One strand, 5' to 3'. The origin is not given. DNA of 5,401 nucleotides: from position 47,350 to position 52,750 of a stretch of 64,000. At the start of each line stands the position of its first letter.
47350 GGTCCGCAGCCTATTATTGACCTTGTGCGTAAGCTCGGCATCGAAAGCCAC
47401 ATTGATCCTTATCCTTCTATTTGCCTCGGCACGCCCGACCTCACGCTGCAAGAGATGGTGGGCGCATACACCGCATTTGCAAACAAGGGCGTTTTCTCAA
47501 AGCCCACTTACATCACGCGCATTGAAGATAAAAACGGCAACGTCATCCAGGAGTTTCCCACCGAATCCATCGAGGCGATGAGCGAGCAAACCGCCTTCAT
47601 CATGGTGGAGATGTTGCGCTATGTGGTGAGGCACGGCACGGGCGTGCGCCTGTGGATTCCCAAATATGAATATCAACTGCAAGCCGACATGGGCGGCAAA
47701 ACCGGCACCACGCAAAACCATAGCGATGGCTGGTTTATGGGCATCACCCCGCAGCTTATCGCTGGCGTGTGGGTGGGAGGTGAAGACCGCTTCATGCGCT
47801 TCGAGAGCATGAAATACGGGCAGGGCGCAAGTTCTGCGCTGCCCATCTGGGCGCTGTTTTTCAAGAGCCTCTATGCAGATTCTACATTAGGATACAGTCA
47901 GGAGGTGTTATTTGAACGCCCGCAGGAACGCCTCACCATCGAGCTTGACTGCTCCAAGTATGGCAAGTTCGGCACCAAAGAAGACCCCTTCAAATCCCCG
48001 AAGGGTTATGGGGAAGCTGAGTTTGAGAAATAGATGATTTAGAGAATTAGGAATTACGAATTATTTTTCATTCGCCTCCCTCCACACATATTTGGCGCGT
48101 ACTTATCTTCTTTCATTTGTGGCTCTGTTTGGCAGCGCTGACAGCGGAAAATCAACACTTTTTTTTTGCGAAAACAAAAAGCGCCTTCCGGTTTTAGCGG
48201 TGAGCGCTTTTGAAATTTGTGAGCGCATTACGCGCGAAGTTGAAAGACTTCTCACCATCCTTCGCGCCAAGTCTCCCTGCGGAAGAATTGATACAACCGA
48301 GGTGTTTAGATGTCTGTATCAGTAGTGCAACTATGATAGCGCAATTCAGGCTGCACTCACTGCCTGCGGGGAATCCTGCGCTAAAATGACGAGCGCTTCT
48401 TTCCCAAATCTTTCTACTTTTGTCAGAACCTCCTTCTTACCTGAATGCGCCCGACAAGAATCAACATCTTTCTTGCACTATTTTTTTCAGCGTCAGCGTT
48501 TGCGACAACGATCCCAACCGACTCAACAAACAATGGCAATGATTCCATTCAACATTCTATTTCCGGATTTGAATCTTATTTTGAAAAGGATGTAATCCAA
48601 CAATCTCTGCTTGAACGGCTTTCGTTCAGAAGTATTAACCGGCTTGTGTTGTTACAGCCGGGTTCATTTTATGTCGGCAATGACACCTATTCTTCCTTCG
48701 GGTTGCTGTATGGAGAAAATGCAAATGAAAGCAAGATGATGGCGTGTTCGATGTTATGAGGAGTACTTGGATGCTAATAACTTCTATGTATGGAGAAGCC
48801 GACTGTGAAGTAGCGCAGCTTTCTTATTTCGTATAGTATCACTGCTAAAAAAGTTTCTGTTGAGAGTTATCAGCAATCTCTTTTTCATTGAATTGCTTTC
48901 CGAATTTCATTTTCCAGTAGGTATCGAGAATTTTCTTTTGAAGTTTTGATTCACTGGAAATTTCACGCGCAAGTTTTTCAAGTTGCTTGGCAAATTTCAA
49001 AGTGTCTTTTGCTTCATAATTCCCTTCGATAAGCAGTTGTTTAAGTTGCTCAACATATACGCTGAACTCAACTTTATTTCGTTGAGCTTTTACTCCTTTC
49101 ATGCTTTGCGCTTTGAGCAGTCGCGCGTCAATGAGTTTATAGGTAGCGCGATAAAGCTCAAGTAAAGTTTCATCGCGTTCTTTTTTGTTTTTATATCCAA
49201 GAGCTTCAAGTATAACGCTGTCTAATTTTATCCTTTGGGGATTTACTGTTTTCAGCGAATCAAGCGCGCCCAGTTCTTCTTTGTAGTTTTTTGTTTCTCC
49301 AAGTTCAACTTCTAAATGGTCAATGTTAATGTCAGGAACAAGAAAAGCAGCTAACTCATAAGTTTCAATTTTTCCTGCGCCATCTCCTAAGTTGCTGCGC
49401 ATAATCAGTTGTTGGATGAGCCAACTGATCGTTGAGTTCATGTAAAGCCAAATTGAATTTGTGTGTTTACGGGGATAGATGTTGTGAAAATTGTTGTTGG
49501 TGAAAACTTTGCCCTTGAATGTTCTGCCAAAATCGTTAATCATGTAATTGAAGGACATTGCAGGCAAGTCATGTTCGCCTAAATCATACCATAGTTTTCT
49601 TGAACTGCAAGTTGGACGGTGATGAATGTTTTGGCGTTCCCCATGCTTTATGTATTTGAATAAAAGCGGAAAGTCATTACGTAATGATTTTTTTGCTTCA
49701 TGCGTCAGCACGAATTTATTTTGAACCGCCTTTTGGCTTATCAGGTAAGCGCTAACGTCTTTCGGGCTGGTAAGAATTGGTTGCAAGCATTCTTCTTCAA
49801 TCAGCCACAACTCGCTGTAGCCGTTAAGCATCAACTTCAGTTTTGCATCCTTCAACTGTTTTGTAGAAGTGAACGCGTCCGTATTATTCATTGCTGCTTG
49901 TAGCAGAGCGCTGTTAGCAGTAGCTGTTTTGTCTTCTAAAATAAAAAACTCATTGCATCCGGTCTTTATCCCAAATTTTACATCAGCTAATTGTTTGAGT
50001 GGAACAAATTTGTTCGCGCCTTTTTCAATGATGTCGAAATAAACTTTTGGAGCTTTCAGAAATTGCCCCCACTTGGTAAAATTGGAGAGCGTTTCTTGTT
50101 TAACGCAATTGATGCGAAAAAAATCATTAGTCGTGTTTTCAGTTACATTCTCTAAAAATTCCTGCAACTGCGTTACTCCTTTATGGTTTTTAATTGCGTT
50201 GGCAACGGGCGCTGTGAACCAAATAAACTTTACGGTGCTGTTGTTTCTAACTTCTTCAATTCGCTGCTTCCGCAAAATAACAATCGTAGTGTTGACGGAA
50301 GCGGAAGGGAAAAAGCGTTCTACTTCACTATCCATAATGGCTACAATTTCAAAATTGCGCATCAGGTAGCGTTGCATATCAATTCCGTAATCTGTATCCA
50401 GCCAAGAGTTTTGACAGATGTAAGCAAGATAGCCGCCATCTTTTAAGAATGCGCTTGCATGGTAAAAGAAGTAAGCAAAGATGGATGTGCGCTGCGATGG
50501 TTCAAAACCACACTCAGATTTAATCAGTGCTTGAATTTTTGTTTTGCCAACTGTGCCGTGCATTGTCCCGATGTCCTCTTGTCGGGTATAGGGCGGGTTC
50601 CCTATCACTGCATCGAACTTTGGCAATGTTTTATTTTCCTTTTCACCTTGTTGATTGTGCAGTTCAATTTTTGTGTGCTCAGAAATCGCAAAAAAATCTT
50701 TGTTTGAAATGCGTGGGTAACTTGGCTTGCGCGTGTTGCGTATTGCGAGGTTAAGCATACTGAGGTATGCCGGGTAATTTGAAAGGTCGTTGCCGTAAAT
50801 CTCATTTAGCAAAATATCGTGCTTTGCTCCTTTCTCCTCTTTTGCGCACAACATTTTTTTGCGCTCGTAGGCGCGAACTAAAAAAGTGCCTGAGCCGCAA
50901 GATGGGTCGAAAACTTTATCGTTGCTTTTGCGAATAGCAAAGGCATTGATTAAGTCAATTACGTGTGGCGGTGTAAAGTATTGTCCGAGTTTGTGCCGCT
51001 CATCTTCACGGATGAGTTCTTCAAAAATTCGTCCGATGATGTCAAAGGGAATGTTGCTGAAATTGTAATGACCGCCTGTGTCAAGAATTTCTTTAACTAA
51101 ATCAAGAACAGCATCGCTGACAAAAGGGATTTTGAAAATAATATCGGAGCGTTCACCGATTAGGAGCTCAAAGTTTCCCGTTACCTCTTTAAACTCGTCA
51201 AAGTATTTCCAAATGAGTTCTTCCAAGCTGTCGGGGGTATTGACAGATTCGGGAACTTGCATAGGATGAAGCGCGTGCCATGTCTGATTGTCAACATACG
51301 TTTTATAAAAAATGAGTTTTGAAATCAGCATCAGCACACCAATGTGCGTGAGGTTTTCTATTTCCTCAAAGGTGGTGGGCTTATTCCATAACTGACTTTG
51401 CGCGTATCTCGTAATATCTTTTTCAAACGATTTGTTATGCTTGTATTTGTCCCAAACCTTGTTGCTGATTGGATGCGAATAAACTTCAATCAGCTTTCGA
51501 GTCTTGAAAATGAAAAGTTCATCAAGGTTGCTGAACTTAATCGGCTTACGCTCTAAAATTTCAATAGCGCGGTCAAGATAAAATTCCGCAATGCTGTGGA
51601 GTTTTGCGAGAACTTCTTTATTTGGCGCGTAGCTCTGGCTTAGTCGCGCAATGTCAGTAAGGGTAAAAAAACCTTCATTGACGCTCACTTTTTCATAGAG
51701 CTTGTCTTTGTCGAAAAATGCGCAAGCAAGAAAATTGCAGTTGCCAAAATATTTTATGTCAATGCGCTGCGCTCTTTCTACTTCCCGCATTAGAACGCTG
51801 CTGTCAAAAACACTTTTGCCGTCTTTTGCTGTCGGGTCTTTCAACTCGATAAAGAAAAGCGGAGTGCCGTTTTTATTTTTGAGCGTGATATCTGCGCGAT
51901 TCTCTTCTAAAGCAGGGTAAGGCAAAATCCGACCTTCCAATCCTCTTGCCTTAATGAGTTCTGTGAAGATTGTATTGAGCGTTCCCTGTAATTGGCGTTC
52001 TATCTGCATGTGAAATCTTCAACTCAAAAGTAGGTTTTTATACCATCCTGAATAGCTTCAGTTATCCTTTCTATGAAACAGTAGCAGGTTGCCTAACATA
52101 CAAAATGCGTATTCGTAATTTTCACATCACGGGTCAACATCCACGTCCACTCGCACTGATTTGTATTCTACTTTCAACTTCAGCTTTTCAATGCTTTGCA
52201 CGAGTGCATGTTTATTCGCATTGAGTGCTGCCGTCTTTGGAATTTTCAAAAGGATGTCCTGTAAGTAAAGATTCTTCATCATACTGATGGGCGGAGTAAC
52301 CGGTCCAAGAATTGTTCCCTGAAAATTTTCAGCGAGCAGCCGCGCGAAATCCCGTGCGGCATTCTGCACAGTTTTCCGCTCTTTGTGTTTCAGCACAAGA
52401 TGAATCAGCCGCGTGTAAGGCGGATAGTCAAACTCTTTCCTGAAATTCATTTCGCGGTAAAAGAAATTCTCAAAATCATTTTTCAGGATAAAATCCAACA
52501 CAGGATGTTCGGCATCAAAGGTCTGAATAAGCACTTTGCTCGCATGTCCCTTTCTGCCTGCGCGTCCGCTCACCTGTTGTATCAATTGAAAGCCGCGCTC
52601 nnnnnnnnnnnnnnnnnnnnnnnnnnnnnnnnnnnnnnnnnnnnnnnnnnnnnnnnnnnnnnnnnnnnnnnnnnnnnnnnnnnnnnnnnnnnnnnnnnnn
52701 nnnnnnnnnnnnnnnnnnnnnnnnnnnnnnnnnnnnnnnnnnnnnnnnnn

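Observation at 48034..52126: AT-rich, gene-poor scar plus a single-polypeptide Type IIG R-M enzyme inserted between PBP1A and priA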

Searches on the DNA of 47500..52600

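Call 8: search_rna_families(source=window, start=47500, end=52600, threshold=evalue, max_evalue=1)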
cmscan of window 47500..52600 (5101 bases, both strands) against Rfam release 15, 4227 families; matches with E-value up to 1: 0.
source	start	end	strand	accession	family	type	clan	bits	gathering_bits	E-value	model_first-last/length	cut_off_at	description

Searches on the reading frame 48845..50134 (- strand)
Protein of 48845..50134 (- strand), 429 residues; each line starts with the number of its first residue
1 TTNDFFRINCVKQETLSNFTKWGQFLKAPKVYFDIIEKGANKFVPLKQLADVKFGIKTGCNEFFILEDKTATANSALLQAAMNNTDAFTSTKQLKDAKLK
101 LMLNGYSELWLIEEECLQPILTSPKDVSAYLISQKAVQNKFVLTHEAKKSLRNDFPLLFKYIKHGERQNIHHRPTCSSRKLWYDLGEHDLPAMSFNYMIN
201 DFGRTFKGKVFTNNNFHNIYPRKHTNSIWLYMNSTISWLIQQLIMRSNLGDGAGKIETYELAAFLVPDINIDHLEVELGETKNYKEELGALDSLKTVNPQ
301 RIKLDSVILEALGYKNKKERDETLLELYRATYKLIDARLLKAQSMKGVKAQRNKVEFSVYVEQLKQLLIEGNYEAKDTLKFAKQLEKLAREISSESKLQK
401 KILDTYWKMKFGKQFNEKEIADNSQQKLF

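Call 62: search_protein_families(library=pfam, proteins=[window:48845-50134:-], max_evalue=5)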
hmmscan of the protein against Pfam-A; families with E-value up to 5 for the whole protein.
window:48845-50134:- (429 aa): 0 families

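Call 63: search_solved_structures(query=window:48845-50134:-, max_evalue=10)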
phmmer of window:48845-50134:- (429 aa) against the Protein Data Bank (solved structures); distinct sequences matched with E-value up to 10: 3.
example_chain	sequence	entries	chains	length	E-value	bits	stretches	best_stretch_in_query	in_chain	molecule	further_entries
7pon_A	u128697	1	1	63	0.11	14.9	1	291-341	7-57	Phosphoprotein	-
7pno_A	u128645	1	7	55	0.54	12.6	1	291-338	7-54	Phosphoprotein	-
8gaq_A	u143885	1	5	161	2.4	10.4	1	266-332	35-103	C5HR2_4r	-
